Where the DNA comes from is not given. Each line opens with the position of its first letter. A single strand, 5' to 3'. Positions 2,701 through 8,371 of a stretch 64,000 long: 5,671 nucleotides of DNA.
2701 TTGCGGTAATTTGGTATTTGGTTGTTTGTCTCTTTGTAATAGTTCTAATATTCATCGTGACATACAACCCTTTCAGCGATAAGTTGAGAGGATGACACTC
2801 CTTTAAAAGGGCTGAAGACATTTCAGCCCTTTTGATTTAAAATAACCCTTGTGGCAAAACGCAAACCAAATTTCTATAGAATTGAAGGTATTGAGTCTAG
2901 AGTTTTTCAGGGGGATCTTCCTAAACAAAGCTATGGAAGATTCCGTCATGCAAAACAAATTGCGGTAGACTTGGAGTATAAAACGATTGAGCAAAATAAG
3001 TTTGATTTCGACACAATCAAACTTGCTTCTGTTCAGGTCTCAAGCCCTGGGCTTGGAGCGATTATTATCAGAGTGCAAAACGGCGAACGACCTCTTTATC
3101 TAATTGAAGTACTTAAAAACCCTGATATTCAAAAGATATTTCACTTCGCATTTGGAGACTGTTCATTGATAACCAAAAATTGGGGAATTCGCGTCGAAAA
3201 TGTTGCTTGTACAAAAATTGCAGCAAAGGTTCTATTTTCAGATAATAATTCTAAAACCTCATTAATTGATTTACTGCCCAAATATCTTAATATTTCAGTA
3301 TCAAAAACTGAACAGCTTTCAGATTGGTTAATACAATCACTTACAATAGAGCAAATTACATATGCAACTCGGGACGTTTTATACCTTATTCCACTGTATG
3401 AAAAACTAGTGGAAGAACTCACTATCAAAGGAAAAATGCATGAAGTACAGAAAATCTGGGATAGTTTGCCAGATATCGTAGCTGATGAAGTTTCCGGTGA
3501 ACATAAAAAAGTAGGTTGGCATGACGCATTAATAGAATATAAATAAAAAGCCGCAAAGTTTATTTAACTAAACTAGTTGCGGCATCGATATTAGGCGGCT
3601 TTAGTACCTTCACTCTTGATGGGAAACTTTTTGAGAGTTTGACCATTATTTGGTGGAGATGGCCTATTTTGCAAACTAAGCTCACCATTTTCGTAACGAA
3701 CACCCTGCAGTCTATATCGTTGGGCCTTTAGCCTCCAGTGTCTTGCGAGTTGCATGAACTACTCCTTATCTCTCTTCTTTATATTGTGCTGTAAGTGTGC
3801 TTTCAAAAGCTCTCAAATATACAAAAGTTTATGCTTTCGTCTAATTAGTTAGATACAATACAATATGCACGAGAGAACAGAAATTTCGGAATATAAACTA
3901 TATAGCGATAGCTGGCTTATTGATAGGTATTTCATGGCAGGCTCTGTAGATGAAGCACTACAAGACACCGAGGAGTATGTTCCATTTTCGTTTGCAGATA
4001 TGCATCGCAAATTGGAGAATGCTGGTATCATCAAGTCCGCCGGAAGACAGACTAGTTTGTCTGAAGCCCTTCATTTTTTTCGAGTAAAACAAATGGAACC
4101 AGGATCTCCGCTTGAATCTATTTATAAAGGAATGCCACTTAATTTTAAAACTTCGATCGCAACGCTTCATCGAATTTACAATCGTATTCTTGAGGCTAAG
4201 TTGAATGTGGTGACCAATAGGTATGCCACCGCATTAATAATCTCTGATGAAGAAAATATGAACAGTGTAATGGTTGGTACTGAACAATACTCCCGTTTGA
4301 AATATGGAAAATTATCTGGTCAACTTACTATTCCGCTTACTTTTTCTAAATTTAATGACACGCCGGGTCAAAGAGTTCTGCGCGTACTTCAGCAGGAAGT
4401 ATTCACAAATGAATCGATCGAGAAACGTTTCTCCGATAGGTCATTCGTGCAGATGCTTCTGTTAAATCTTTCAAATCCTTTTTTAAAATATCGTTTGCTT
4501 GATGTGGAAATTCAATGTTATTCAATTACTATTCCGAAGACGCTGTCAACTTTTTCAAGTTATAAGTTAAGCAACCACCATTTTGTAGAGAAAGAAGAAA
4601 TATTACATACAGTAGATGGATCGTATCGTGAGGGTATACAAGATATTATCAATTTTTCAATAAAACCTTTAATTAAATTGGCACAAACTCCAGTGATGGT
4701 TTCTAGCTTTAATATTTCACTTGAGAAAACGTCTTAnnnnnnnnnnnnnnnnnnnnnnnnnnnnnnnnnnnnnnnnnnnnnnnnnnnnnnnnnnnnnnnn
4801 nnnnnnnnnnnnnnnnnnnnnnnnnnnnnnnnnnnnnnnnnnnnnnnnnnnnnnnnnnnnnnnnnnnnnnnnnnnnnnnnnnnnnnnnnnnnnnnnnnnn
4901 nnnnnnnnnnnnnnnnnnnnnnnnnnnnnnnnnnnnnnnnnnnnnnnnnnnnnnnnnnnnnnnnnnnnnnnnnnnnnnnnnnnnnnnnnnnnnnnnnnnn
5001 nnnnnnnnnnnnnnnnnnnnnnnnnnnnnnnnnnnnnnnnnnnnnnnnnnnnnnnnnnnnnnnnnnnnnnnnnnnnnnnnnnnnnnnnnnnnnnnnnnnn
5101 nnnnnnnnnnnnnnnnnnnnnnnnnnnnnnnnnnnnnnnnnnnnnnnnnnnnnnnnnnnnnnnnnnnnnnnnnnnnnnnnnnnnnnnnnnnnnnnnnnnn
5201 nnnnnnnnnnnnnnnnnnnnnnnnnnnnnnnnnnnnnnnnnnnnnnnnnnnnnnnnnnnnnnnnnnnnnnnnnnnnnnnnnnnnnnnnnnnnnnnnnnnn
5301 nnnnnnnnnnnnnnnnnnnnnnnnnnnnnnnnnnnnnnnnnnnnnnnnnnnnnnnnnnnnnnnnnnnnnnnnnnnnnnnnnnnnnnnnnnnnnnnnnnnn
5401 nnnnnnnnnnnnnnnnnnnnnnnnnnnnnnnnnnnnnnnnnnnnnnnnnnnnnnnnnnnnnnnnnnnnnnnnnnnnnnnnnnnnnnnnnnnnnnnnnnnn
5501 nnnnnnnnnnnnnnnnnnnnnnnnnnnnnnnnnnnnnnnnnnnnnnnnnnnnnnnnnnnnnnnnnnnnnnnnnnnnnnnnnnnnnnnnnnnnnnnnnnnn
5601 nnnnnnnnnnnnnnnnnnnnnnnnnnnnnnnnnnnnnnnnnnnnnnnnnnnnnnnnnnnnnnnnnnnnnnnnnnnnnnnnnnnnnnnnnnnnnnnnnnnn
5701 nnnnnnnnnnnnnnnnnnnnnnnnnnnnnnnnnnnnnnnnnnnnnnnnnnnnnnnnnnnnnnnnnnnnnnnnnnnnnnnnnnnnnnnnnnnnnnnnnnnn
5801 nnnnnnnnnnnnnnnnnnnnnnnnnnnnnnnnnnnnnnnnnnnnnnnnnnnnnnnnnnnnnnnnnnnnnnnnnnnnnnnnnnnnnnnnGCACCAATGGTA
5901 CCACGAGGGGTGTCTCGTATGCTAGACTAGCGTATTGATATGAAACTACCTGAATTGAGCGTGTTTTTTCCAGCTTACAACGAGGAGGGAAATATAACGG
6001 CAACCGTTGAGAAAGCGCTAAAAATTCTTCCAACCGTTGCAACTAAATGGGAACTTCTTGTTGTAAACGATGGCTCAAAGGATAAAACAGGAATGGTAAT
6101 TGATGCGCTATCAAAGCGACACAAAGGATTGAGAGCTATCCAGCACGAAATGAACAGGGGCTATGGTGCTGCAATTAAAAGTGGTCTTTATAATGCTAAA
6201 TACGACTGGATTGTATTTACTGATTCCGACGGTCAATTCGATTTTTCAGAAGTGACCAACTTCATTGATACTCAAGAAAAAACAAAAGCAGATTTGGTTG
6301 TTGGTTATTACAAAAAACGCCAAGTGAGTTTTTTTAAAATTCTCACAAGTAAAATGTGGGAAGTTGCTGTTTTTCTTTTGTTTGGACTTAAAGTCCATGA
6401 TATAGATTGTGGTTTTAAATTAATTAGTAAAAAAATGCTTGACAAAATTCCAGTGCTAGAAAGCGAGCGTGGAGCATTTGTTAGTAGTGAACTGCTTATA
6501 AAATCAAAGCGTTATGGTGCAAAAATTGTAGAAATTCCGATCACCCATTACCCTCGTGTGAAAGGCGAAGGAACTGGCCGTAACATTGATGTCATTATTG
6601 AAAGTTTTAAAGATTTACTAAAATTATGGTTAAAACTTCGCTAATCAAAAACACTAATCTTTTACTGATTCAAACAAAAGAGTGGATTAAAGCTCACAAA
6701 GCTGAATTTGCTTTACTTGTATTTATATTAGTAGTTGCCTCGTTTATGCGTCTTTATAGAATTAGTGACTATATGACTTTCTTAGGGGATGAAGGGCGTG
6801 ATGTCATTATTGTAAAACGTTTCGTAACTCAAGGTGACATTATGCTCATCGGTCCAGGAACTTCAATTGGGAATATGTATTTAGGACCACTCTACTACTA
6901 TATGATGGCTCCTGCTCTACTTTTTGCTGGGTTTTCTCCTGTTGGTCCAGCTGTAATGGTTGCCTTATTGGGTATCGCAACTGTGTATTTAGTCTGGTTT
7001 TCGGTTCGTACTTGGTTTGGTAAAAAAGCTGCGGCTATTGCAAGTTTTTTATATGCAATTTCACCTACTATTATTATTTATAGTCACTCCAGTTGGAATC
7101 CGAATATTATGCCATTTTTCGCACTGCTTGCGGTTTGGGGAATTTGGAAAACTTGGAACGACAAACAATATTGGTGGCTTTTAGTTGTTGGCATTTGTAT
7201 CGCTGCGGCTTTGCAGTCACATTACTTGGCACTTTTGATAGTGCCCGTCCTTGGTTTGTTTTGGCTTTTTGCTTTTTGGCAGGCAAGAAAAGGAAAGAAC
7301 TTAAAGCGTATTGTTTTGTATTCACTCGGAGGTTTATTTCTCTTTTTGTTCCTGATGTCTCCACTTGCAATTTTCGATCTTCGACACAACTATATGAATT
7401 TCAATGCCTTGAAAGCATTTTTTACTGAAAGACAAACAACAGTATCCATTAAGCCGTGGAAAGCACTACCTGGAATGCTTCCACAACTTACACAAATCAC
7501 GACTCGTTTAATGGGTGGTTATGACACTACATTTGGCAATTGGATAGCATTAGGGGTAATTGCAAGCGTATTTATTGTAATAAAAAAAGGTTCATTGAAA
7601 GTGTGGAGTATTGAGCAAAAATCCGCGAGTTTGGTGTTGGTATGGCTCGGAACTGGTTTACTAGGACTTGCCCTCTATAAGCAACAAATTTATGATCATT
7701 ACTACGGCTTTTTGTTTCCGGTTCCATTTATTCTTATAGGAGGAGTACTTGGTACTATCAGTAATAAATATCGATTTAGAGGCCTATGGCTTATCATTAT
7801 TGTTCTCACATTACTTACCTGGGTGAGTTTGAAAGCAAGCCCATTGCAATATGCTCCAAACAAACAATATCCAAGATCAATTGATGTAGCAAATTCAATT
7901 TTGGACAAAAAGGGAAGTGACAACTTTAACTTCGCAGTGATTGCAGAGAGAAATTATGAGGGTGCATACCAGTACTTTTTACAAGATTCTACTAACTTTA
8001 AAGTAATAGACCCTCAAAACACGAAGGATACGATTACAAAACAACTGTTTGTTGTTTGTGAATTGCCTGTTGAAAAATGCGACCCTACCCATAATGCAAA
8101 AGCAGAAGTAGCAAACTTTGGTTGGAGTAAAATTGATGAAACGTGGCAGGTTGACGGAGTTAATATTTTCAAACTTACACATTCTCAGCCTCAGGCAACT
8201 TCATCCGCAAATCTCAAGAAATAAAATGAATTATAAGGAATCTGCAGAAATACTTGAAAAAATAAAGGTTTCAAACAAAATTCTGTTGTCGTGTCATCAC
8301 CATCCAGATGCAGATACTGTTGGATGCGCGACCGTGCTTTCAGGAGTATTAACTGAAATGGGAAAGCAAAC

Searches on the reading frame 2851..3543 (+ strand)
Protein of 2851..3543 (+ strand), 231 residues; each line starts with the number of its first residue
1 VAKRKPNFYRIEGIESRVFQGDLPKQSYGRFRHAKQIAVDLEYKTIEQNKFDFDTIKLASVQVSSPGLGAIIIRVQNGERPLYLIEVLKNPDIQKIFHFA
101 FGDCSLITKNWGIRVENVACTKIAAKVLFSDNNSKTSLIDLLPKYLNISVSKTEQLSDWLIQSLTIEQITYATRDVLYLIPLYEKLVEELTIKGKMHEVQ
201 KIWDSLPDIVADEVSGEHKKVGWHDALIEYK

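Call 15: search_protein_families(library=pfam, proteins=[window:2851-3543:+], max_evalue=0.001)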
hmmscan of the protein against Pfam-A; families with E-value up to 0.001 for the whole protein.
window:2851-3543:+ (231 aa): 1 family
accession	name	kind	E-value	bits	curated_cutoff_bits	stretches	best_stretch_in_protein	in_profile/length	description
PF01612.26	DNA_pol_A_exo1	-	1.8e-27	96.7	23.6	1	31-190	17-172/173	3'-5' exonuclease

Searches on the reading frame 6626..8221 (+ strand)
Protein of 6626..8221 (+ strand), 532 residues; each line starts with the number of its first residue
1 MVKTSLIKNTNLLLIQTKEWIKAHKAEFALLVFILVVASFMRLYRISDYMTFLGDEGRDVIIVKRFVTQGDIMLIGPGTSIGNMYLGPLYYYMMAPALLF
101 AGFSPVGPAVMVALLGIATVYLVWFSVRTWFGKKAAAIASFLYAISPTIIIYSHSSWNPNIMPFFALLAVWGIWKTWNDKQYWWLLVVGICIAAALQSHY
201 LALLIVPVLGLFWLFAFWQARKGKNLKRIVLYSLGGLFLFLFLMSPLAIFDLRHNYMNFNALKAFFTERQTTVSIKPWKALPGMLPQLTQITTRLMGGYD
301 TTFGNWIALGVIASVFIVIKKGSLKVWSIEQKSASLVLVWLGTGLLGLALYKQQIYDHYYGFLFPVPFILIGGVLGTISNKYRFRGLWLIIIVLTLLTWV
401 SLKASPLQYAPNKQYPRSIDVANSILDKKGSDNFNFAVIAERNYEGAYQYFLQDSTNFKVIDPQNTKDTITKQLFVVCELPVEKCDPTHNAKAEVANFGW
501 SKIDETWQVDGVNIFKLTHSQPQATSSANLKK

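Call 15: search_protein_families(library=pfam, proteins=[window:6626-8221:+], max_evalue=0.001)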
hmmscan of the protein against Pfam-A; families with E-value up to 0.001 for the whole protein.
window:6626-8221:+ (532 aa): 2 families
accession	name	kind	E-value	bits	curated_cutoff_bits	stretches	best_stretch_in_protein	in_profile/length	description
PF13231.12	PMT_2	-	4.2e-11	43.7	26.1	1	88-248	4-158/160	Dolichyl-phosphate-mannose-protein mannosyltransferase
PF02366.24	PMT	-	1.5e-06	28.4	22.7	1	94-250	71-233/245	Dolichyl-phosphate-mannose-protein mannosyltransferase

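Call 66: search_solved_structures(query=window:6626-8221:+, max_evalue=0.01)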
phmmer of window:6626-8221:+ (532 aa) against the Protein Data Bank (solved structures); distinct sequences matched with E-value up to 0.01: 0.

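Call 68: search_protein_families(library=ncbifam, proteins=[window:6626-8221:+], max_evalue=0.001)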
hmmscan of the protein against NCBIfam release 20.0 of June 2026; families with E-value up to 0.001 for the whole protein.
window:6626-8221:+ (532 aa): 1 family
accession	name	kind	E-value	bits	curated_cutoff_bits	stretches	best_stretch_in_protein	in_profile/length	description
TIGR03663.1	TIGR03663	subfamily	7.9e-14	51.5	126.25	1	31-222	4-187/435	flippase activity-associated protein Agl23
